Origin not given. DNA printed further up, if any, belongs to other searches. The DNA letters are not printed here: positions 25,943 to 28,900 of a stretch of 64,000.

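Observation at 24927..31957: Complete MtrCAB-type extracellular electron-transfer conduit with CymA-like quinol dehydrogenase and a soluble cytochrome (25 haem motifs in one operon)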

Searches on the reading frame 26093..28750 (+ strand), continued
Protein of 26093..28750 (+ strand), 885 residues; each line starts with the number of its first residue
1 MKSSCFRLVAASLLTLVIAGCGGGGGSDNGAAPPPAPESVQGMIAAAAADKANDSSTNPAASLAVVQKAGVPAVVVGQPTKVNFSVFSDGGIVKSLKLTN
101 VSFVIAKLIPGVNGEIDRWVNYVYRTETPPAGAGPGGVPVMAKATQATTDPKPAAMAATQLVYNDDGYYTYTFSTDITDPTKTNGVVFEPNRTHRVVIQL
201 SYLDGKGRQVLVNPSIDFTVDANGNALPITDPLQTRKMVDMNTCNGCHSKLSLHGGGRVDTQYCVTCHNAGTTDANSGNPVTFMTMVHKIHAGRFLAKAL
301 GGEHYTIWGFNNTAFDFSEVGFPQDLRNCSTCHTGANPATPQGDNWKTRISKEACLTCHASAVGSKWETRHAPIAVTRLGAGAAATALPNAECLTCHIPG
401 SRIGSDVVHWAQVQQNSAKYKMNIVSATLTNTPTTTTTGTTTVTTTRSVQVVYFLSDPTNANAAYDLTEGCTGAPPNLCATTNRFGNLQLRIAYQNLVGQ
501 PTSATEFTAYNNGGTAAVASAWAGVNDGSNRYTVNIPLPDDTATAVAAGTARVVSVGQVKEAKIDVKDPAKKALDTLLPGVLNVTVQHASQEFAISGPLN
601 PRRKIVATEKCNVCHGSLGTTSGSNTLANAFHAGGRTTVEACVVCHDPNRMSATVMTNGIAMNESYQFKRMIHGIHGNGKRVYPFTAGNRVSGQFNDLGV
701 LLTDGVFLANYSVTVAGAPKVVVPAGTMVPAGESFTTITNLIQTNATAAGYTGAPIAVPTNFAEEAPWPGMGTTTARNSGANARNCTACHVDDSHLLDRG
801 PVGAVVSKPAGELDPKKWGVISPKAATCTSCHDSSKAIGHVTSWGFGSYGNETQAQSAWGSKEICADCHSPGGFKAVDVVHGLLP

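Call 19: find_encoding_contigs(protein=P0008, flank=10000, max_places=2)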
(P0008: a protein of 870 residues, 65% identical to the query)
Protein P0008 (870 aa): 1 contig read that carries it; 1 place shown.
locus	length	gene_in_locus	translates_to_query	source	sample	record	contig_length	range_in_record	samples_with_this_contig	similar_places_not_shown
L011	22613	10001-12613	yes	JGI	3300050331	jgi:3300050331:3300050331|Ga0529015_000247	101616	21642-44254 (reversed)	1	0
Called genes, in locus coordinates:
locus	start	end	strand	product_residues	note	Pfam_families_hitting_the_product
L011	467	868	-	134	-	-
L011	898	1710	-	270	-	PF00378:ECH_1, PF16113:ECH_2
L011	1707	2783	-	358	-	PF02653:BPD_transp_2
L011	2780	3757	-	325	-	PF02653:BPD_transp_2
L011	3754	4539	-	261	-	PF00005:ABC_tran, PF13304:AAA_21 (faint)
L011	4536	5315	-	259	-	PF00005:ABC_tran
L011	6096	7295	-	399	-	PF13433:Peripla_BP_5, PF13458:Peripla_BP_6, PF01094:ANF_receptor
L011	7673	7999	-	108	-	PF07798:CCDC90-like (faint)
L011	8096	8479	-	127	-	PF01243:PNPOx_N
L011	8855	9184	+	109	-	PF00034:Cytochrom_C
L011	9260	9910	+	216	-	PF03264:Cytochrom_NNT, PF14522:Cytochrome_C7 (faint), PF14537:Cytochrom_c3_2 (faint), PF22113:Mtrc-MtrF_II-IV_dom (weak)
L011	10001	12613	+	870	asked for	PF22112:OmcA-like_N (weak), PF02085:Cytochrom_CIII (faint), PF09699:Paired_CXXCH_1 (faint), PF14522:Cytochrome_C7 (faint), PF14537:Cytochrom_c3_2 (faint), PF22113:Mtrc-MtrF_II-IV_dom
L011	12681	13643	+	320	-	PF14522:Cytochrome_C7 (faint), PF22113:Mtrc-MtrF_II-IV_dom (faint), PF22678:Cytochrom_c_NrfB-like, PF09699:Paired_CXXCH_1, PF14537:Cytochrom_c3_2 (weak), PF22678:Cytochrom_c_NrfB-like (weak), PF09699:Paired_CXXCH_1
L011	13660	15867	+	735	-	PF11854:MtrB_PioB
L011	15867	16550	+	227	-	PF13428:TPR_14 (faint), PF23914:TPR_CcmH_CycH, PF07719:TPR_2 (faint)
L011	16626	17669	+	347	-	PF01137:RTC, PF05189:RTC_insert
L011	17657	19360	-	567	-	PF00343:Phosphorylase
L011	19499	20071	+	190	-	PF01169:GDT1, PF01925:TauE (faint), PF01169:GDT1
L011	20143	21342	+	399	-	PF04230:PS_pyruv_trans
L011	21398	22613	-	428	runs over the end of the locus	PF06808:DctM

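Call 29: find_encoding_contigs(protein=P0006, flank=10000, max_places=1)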
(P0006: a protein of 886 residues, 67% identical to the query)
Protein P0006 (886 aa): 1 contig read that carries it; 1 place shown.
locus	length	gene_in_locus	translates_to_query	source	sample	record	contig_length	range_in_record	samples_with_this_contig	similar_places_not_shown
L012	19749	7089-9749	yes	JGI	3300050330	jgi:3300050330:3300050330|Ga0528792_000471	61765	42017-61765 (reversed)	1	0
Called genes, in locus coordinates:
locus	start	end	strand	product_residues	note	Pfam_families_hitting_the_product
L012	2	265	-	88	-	?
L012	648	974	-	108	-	PF07798:CCDC90-like (weak)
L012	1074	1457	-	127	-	PF01243:PNPOx_N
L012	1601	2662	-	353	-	PF00005:ABC_tran, PF02463:SMC_N (faint), PF13304:AAA_21 (faint), PF08402:TOBE_2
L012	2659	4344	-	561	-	PF00528:BPD_transp_1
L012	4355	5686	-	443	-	PF01547:SBP_bac_1, PF13531:SBP_bac_11, PF13343:SBP_bac_6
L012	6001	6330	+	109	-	PF00034:Cytochrom_C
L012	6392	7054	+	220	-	PF03264:Cytochrom_NNT, PF14522:Cytochrome_C7 (faint), PF14537:Cytochrom_c3_2 (faint), PF22113:Mtrc-MtrF_II-IV_dom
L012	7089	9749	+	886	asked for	PF22112:OmcA-like_N (weak), PF14522:Cytochrome_C7 (faint), PF02085:Cytochrom_CIII (faint), PF14537:Cytochrom_c3_2 (faint), PF22113:Mtrc-MtrF_II-IV_dom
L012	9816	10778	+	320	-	PF14522:Cytochrome_C7 (faint), PF22113:Mtrc-MtrF_II-IV_dom (faint), PF22678:Cytochrom_c_NrfB-like, PF09699:Paired_CXXCH_1, PF14537:Cytochrom_c3_2 (weak), PF22678:Cytochrom_c_NrfB-like (weak), PF09699:Paired_CXXCH_1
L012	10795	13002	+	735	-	PF11854:MtrB_PioB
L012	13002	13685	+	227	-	PF13432:TPR_16 (faint), PF23914:TPR_CcmH_CycH, PF13428:TPR_14 (faint), PF07719:TPR_2 (faint)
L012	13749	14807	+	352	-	PF01137:RTC, PF05189:RTC_insert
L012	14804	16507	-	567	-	PF00343:Phosphorylase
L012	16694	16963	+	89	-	-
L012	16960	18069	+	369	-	PF15902:Sortilin-Vps10 (faint), PF02012:BNR (faint)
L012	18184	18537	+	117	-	-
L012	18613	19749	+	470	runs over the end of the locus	-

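Call 30: find_encoding_contigs(protein=P0014, flank=10000, max_places=1)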
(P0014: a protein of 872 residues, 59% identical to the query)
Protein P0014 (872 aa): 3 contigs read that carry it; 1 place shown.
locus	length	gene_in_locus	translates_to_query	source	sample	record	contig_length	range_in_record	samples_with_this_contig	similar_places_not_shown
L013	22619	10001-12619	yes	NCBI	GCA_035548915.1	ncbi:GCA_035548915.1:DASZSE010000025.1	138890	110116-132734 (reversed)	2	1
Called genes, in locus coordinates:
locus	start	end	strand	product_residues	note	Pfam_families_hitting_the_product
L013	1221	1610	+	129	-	PF00072:Response_reg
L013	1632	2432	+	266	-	PF00027:cNMP_binding, PF13545:HTH_Crp_2, PF00325:Crp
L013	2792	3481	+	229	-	PF00072:Response_reg, PF00486:Trans_reg_C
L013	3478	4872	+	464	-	PF08521:2CSK_N, PF00512:HisKA, PF02518:HATPase_c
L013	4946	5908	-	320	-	PF13578:Methyltransf_24 (weak)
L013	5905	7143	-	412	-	PF13439:Glyco_transf_4 (faint), PF13579:Glyco_trans_4_4 (faint), PF12000:Glyco_trans_4_3, PF00534:Glycos_transf_1, PF13692:Glyco_trans_1_4, PF13524:Glyco_trans_1_2 (weak)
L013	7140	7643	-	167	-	-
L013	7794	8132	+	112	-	PF00034:Cytochrom_C (weak)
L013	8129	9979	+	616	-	PF14522:Cytochrome_C7 (faint), PF14537:Cytochrom_c3_2 (faint)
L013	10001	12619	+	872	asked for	PF22112:OmcA-like_N, PF02085:Cytochrom_CIII (faint), PF09699:Paired_CXXCH_1 (faint), PF14522:Cytochrome_C7 (faint), PF14537:Cytochrom_c3_2 (faint), PF22113:Mtrc-MtrF_II-IV_dom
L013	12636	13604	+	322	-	PF14522:Cytochrome_C7 (faint), PF22113:Mtrc-MtrF_II-IV_dom (faint), PF02085:Cytochrom_CIII (faint), PF22678:Cytochrom_c_NrfB-like, PF09699:Paired_CXXCH_1 (weak), PF14537:Cytochrom_c3_2 (weak), PF09699:Paired_CXXCH_1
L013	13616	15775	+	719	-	PF11854:MtrB_PioB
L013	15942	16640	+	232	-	PF00005:ABC_tran, PF13304:AAA_21 (weak)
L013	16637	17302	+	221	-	PF03379:CcmB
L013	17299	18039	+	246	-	PF01578:Cytochrom_C_asm, PF27518:CcmC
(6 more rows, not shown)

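Call 57: predict_structure(alignment_id=A1)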
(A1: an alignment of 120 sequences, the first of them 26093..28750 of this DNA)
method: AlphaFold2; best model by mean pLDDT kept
length: 885 residues; sequences in the alignment: 120
mean_pLDDT: 81.8   pTM: 0.77
mean pLDDT of the five models: 81.8, 81.6, 80.7, 78.0, 76.3
residues with pLDDT >= 90: 379; 70-90: 336; 50-70: 90; < 50: 80
segments of 3 or more residues with pLDDT < 50: 1-4, 7-35, 249-252, 323-328, 571-575, 619-630, 769-783
pLDDT, mean of each block of 10 residues (from residue 1): 47 44 37 58 95 91 95 93 97 95 92 81 89 83 90 94 98 96 93 93 85 92 91 75 61 57 83 85 81 77 80 74 48 66 74 82 89 95 92 85 76 78 95 58 72 96 92 68 90 92 90 83 94 92 90 92 68 55 86 93 85 62 43 74 89 92 92 81 90 93 96 95 97 97 97 91 60 37 62 85 92 91 91 90 90 81 83 79 63
secondary structure, 60 per line:
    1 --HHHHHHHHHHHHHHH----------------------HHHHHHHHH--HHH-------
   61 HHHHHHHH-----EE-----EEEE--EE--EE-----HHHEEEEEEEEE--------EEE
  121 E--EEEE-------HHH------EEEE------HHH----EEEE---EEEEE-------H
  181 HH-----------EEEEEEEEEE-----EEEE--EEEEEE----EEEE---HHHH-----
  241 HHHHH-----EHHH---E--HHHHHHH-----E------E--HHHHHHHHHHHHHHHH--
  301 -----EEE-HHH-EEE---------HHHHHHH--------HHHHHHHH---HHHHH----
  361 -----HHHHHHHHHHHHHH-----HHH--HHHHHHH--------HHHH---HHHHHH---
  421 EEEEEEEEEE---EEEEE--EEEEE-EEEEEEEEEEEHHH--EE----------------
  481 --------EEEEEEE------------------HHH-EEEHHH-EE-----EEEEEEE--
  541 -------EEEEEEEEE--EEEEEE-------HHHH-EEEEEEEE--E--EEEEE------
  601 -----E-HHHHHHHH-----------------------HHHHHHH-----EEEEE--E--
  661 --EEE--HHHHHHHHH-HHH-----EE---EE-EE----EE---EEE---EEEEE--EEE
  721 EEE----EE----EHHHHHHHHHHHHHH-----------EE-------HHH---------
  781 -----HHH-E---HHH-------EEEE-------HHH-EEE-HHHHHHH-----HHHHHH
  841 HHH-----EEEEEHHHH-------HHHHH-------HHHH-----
elements in order (helices of 4 or more, strands of 3 or more residues): H3-17 H40-48 H61-68 E81-84 E101-109 E118-121 E124-127 E144-147 E161-164 E168-172 E194-203 E209-212 E215-220 E225-228 H232-235 H241-245 H261-267 H283-298 E306-308 E314-316 H326-332 H341-348 H352-356 H366-379 H390-396 H405-408 H412-417 E421-430 E434-438 E441-445 E447-457 E489-495 E518-520 E532-538 E548-556 E559-564 H572-575 E577-584 E590-594 H608-615 H639-645 E651-655 E663-665 H668-676 E705-707 E711-715 E718-723 H735-748 E804-807 E819-821 H823-829 H835-843 E849-853 H854-857 H865-869 H877-880

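Call 60: fold_search(model_id=the predicted structure, library=pdb)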
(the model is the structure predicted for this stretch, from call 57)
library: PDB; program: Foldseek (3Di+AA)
matches with E <= 10: 575; with E <= 0.001: 15
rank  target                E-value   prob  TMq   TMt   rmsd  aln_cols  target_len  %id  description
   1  4lmh_A                2.4e-28  1.00  0.46  0.56  10.3       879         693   19  Crystal structure of the outer membrane decaheme cytochrome OmcA (released 2014-04-16)
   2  4lmh_B                2.7e-28  1.00  0.47  0.58   9.9       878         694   19  Crystal structure of the outer membrane decaheme cytochrome OmcA (released 2014-04-16)
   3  4lmh_D                1.5e-27  1.00  0.47  0.58  10.0       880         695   18  Crystal structure of the outer membrane decaheme cytochrome OmcA (released 2014-04-16)
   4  4lmh_C                1.7e-27  1.00  0.46  0.56  10.1       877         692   19  Crystal structure of the outer membrane decaheme cytochrome OmcA (released 2014-04-16)
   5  3ucp                  2.6e-26  1.00  0.48  0.52  10.2       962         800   18  Outer membrane Endecaheme cytochrome UndA from Shewanella sp. HRCR-6 (released 2012-08-08)
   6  6qyc_A                7.7e-24  1.00  0.41  0.56   9.0       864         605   17  Crystal structure of MtrC from Shewanella baltica OS185 (released 2020-04-22)
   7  6qyc_B                2.4e-23  1.00  0.43  0.59   8.4       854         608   17  Crystal structure of MtrC from Shewanella baltica OS185 (released 2020-04-22)
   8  6qyc_C                9.7e-23  1.00  0.44  0.62   8.2       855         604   17  Crystal structure of MtrC from Shewanella baltica OS185 (released 2020-04-22)
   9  8qc9                  1.3e-19  1.00  0.44  0.59   9.4       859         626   15  Crystal structure of the outer membrane decaheme cytochrome MtrC (A293Boc-Lys) (released 2024-09-04)
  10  4lm8                  1.6e-19  1.00  0.45  0.60   9.0       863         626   15  Crystal structure of the outer membrane decaheme cytochrome MtrC (released 2015-02-11)
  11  8qbq                  2.6e-19  1.00  0.45  0.60   9.0       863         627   15  Crystal structure of the outer membrane decaheme cytochrome MtrC (A430Boc-Lys) (released 2024-09-04)
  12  7qth                  4.8e-19  1.00  0.45  0.59   9.5       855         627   15  Crystal structure of the Shewanella oneidensis MR1 MtrC mutant C453A (released 2023-01-18)
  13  7o7g                  1.8e-18  1.00  0.45  0.60   9.4       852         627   14  Crystal structure of the Shewanella oneidensis MR1 MtrC mutant H561M (released 2021-10-06)
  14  8qbz                  6.3e-18  1.00  0.46  0.61   8.9       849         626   14  Crystal structure of the outer membrane decaheme cytochrome MtrC (E344Boc-Lys) (released 2024-09-04)
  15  9eov                  8.9e-09  1.00  0.26  0.73   4.8       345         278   17  Crystal structure of domains I and II from the outer membrane cytochrome MtrC (released 2025-08-13)
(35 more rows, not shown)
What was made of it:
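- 26093..28750 (+): MtrC/OmcA-family outer-surface decahaem lipoprotein (885 aa). The AlphaFold model has pLDDT 81.8 and pTM 0.77, and its 15 matches with E <= 0.001 are OmcA, UndA and MtrC (calls 57, 60).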
